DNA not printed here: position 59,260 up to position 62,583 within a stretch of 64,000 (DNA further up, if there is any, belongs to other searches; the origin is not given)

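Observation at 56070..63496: Surface-display locus: wHTH regulator, peptidoglycan-binding Ca-binding-like protein, 1007-aa β-helix protein and CAP-domain protein, with complementary coiled-coil ends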

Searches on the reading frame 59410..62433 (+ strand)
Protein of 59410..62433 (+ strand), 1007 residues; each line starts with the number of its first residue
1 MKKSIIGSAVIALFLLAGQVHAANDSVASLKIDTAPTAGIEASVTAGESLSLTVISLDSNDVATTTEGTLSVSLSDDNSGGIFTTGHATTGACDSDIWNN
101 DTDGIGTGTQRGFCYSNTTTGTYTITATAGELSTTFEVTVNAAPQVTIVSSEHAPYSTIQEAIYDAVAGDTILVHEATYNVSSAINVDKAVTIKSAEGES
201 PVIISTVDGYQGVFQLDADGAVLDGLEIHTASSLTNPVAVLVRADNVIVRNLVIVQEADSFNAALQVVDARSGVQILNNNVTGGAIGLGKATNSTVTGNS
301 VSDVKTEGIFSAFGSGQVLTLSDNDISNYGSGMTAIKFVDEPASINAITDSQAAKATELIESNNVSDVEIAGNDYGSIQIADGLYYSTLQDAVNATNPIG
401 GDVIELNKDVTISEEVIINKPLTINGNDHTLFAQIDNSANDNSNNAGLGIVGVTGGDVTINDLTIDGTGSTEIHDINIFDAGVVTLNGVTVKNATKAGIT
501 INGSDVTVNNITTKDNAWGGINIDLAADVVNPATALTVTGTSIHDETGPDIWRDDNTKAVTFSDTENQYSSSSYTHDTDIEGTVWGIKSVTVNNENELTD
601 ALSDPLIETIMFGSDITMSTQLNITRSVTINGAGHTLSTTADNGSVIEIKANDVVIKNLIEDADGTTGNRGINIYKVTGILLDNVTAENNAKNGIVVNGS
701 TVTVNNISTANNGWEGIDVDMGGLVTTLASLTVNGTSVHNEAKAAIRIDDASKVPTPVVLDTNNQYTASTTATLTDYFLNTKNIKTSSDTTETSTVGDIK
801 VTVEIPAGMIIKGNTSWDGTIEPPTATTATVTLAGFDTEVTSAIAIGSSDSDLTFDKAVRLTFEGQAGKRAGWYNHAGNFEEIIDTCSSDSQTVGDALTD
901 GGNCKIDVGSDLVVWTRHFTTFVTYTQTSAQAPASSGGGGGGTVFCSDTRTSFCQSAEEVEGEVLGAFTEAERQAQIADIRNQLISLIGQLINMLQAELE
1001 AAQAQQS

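Call 3: search_protein_families(library=pfam, proteins=[window:59410-62433:+], max_evalue=0.1)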
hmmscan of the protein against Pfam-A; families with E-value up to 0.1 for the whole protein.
window:59410-62433:+ (1007 aa): 2 families
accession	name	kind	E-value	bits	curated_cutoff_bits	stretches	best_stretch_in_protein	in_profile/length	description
PF20585.4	Pectate_lyase_5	-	4.7e-10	40.2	24.3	1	590-712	2-91/126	Putative pectate lyase-like adhesive domain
PF13229.12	Beta_helix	-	7.5e-10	39.1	25.9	3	209-333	22-142/158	Right handed beta helix region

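Call 4: search_protein_families(library=ncbifam, proteins=[window:59410-62433:+], max_evalue=0.1)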
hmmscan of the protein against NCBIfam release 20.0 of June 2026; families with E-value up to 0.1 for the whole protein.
window:59410-62433:+ (1007 aa): 0 families

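Call 16: find_homologous_proteins(query=window:59410-62433:+)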
Query window:59410-62433:+ (1007 aa): 4 proteins with E <= 0.001 among 8000 candidates.
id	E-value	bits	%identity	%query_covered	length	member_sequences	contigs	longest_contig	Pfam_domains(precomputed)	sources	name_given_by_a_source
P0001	0.0e+0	2129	100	100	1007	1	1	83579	PF13229.13,PF20585.5,PF22842.4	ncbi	-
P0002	1.6e-217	743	50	81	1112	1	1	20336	PF13229.13,PF20585.5,PF01471.24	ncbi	-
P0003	3.0e-69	252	47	19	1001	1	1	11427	-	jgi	jgi:hypothetical protein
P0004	8.1e-37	145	40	23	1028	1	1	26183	PF12733.14,PF01476.27,PF22842.4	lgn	-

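Call 20: find_encoding_contigs(protein=P0002, flank=10000, max_places=2)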
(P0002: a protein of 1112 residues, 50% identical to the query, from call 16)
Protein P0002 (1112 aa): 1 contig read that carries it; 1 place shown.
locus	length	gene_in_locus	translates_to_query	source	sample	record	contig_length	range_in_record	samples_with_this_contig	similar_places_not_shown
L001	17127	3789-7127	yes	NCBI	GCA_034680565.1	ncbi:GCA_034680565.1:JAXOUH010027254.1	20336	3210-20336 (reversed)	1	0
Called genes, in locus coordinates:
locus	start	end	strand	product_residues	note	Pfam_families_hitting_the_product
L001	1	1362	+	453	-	?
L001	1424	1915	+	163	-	-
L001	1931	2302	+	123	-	PF07681:DoxX (weak)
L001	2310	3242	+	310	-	PF09864:MliC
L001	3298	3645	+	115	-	PF01863:YgjP-like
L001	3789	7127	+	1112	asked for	PF13229:Beta_helix (weak), PF20585:Pectate_lyase_5, PF01471:PG_binding_1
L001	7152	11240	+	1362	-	PF05048:NosD (weak), PF13229:Beta_helix, PF02494:HYR, PF16403:Bact_surface_Ig-like, PF18998:Flg_new_2, PF18657:YDG, PF02494:HYR, PF01471:PG_binding_1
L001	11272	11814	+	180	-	PF03640:Lipoprotein_15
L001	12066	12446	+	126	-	PF03640:Lipoprotein_15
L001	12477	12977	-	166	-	-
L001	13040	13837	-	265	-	PF00248:Aldo_ket_red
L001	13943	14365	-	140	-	-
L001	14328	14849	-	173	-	-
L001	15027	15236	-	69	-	-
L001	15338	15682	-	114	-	-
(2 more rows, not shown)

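Call 21: find_encoding_contigs(protein=P0003, flank=10000, max_places=2)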
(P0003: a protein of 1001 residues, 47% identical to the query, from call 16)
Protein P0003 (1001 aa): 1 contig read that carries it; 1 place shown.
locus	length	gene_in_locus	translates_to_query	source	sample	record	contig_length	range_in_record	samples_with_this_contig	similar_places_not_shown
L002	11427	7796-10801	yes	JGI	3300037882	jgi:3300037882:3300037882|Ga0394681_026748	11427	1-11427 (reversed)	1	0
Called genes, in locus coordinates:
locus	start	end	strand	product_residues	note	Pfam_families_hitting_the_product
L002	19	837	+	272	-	PF01464:SLT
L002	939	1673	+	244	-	PF02616:SMC_ScpA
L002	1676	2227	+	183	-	PF04079:SMC_ScpB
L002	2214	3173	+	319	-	PF00768:Peptidase_S11, PF13354:Beta-lactamase2 (weak)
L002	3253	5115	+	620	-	PF13522:GATase_6, PF13537:GATase_7, PF00733:Asn_synthase, PF02540:NAD_synthase (weak)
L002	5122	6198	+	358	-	PF00953:Glycos_transf_4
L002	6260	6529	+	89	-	PF12840:HTH_20 (faint), PF01022:HTH_5, PF01047:MarR (weak)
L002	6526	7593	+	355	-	PF11141:DUF2914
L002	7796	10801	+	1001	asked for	-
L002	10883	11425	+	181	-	?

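Call 22: find_encoding_contigs(protein=P0004, flank=10000, max_places=2)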
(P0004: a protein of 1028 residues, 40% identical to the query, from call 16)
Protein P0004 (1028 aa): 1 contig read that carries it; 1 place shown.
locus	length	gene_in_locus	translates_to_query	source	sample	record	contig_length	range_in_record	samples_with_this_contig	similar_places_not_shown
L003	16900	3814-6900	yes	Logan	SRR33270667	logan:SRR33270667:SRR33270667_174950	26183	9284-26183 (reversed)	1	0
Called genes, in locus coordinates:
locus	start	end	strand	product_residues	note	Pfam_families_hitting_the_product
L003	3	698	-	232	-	?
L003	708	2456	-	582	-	PF01807:Zn_ribbon_DnaG, PF08275:DNAG_N, PF01751:Toprim, PF13155:Toprim_2, PF13662:Toprim_4, PF10410:DnaB_bind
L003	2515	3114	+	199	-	-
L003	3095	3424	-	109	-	PF04237:YjbR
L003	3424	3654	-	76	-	-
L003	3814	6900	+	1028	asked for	PF22842:Pel9A-like_beta_helix (weak), PF12733:Cadherin-like, PF01476:LysM (weak)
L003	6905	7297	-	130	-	PF01641:SelR, PF08271:Zn_Ribbon_TF (faint)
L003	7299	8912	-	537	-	PF03485:Arg_tRNA_synt_N, PF00750:tRNA-synt_1d, PF05746:DALR_1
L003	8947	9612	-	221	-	PF07099:DUF1361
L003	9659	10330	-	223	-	PF02525:Flavodoxin_2, PF03358:FMN_red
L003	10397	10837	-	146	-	PF13577:SnoaL_4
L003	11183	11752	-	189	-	-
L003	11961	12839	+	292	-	PF13304:AAA_21 (faint), PF00005:ABC_tran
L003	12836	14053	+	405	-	PF12704:MacB_PCD, PF02687:FtsX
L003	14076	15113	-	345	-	PF10432:bact-PGI_C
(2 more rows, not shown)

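Call 76: search_protein_families(library=pfam, proteins=[L002:10883-11425:+], max_evalue=0.01)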
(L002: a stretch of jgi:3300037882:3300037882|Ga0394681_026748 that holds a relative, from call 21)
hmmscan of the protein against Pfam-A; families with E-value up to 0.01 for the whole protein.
L002:10883-11425:+ (181 aa): 1 family
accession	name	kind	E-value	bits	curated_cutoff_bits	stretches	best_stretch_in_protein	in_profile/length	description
PF00188.32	CAP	-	2.9e-16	60.8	21.1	1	69-172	3-105/117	Cysteine-rich secretory protein family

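Call 79: find_encoding_contigs(protein=P0001, flank=10000, max_places=1)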
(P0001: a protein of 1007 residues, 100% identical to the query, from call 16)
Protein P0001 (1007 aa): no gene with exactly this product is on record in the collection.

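Call 82: predict_structure(alignment_id=A6)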
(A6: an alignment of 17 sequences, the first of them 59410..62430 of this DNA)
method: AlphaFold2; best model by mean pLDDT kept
length: 1007 residues; sequences in the alignment: 17
mean_pLDDT: 68.3   pTM: 0.40
mean pLDDT of the five models: 68.3, 67.4, 65.5, 64.7, 64.1
residues with pLDDT >= 90: 187; 70-90: 359; 50-70: 192; < 50: 269
segments of 3 or more residues with pLDDT < 50: 1-119, 141-146, 290-295, 297-345, 366-373, 570-587, 767-787, 933-969
pLDDT, mean of each block of 10 residues (from residue 1): 23 25 33 44 40 36 32 39 45 45 35 42 56 56 49 69 85 85 88 86 77 86 88 74 84 72 65 73 58 45 39 38 45 41 50 56 50 60 81 86 91 91 95 78 79 89 92 88 94 91 90 87 75 74 76 68 68 45 54 87 83 92 93 92 87 94 77 90 93 88 89 83 67 80 73 62 53 34 45 73 74 65 76 83 78 76 91 85 87 63 88 87 86 39 30 30 39 68 78 78 56
secondary structure, 60 per line:
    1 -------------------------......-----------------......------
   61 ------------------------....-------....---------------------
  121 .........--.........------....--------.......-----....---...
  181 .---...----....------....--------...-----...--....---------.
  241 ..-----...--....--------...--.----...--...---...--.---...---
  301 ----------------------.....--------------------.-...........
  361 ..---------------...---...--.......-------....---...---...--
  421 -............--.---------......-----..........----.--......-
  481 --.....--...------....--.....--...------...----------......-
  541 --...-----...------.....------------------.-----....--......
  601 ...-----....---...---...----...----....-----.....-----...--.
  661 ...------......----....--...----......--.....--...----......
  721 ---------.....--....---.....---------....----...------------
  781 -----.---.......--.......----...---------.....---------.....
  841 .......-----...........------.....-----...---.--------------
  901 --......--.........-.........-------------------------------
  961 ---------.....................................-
elements in order (helices of 4 or more, strands of 3 or more residues): E26-31 E49-54 E85-88 E96-99 E121-129 E132-140 E147-150 H159-165 E171-174 E178-181 E185-187 E192-195 E202-205 E214-216 E222-224 E227-230 E240-242 E248-250 E253-256 E265-267 E275-277 E280-282 E286-288 E295-297 H323-327 H350-362 E378-380 E384-386 H389-395 E403-406 E410-412 E416-418 E422-433 E446-451 E457-466 E474-479 E483-487 E490-492 E499-502 E505-509 E512-514 E521-523 E534-539 E543-545 E551-553 E560-564 E589-592 H595-603 E609-612 E616-618 E622-624 E629-631 E636-639 E645-649 E655-657 E660-663 E670-675 E680-683 E686-688 E693-698 E701-705 E708-710 E715-720 E730-734 E737-740 E744-748 E758-761 E766-768 E790-796 E799-805 E810-812 E822-826 E836-847 E853-863 E870-874 E880-882 E903-908 E911-919 E921-929 H970-1006

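Call 87: fold_search(model_id=the predicted structure, library=pdb)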
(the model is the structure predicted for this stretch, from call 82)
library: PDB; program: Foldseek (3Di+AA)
matches with E <= 10: 527; with E <= 0.001: 40
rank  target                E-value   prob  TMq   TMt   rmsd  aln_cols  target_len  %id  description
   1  7dmk_D                4.6e-06  1.00  0.13  0.18  34.6       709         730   13  PL6 alginate lyase BcAlyPL6 (released 2021-10-06)
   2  7dmk_A                5.1e-06  1.00  0.13  0.18  35.2       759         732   11  PL6 alginate lyase BcAlyPL6 (released 2021-10-06)
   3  8bwk_B                6.3e-06  0.99  0.11  0.14  33.9       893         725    8  Metagenomic derived PL6 alginate lyase (released 2023-12-20)
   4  5gkd_A                7.6e-06  1.00  0.13  0.17  35.1       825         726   11  Structure of PL6 family alginate lyase AlyGC (released 2017-02-08)
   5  7dmk_C                7.9e-06  1.00  0.13  0.18  34.5       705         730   13  PL6 alginate lyase BcAlyPL6 (released 2021-10-06)
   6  2xc1_A                9.5e-06  0.82  0.08  0.11  30.2       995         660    9  Full-length Tailspike Protein Mutant Y108W of Bacteriophage P22 (released 2011-05-04)
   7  8bwk_A                1.3e-05  0.99  0.11  0.14  34.9       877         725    9  Metagenomic derived PL6 alginate lyase (released 2023-12-20)
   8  8bwk_C                2.6e-05  0.99  0.12  0.15  34.9       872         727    9  Metagenomic derived PL6 alginate lyase (released 2023-12-20)
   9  8bwk_D                3.8e-05  0.94  0.10  0.13  33.8       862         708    8  Metagenomic derived PL6 alginate lyase (released 2023-12-20)
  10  2vfp                  4.1e-05  0.90  0.08  0.13  30.4       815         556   10  Low Temperature Structure of P22 Tailspike Protein Fragment (109-666), Mutant V349L (released 2008-12-16)
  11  7dmk_B                4.3e-05  1.00  0.14  0.18  35.0       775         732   11  PL6 alginate lyase BcAlyPL6 (released 2021-10-06)
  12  7chu_A                5.1e-05  1.00  0.15  0.26  17.7       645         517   11  Geobacillus virus E2 - ORF18 (released 2021-04-14)
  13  1qq1                  6.2e-05  0.97  0.11  0.17  31.8       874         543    8  TAILSPIKE PROTEIN, MUTANT E359G (released 2000-04-12)
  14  6f7d                  7.0e-05  0.99  0.12  0.20  17.8       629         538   10  Crystal structure of Dettilon tailspike protein (gp208) (released 2018-12-19)
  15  2vfn                  7.0e-05  0.84  0.09  0.13  30.5       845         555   10  Low Temperature Structure of P22 Tailspike Protein Fragment (109-666), Mutant V125A (released 2008-12-16)
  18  2xc1_B                1.1e-04  0.87  0.10  0.14  30.2       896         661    8  Full-length Tailspike Protein Mutant Y108W of Bacteriophage P22 (released 2011-05-04)
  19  1qrb                  1.1e-04  0.75  0.08  0.13  28.3       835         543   10  PLASTICITY AND STERIC STRAIN IN A PARALLEL BETA-HELIX: RATIONAL MUTATIONS IN P22 TAILSPIKE PROTEIN (released 2000-04-12)
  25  3th0_A                2.1e-04  0.69  0.09  0.14  29.9       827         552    9  P22 Tailspike complexed with S.Paratyphi O antigen octasaccharide (released 2012-08-29)
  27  1tsp                  2.1e-04  0.66  0.09  0.13  29.9       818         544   10  CRYSTAL STRUCTURE OF P22 TAILSPIKE PROTEIN: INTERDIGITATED SUBUNITS IN A THERMOSTABLE TRIMER (released 1995-09-15)
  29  2vfm                  2.5e-04  0.85  0.09  0.15  31.0       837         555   10  Low Temperature Structure of P22 Tailspike Protein Fragment (109-666) (released 2008-12-16)
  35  2vfo                  6.0e-04  0.41  0.07  0.11  30.0       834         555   10  Low Temperature Structure of P22 Tailspike Protein Fragment (109-666), Mutant V125L (released 2008-12-16)
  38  1clw                  7.5e-04  0.77  0.10  0.16  31.7       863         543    8  TAILSPIKE PROTEIN FROM PHAGE P22, V331A MUTANT (released 1999-11-05)
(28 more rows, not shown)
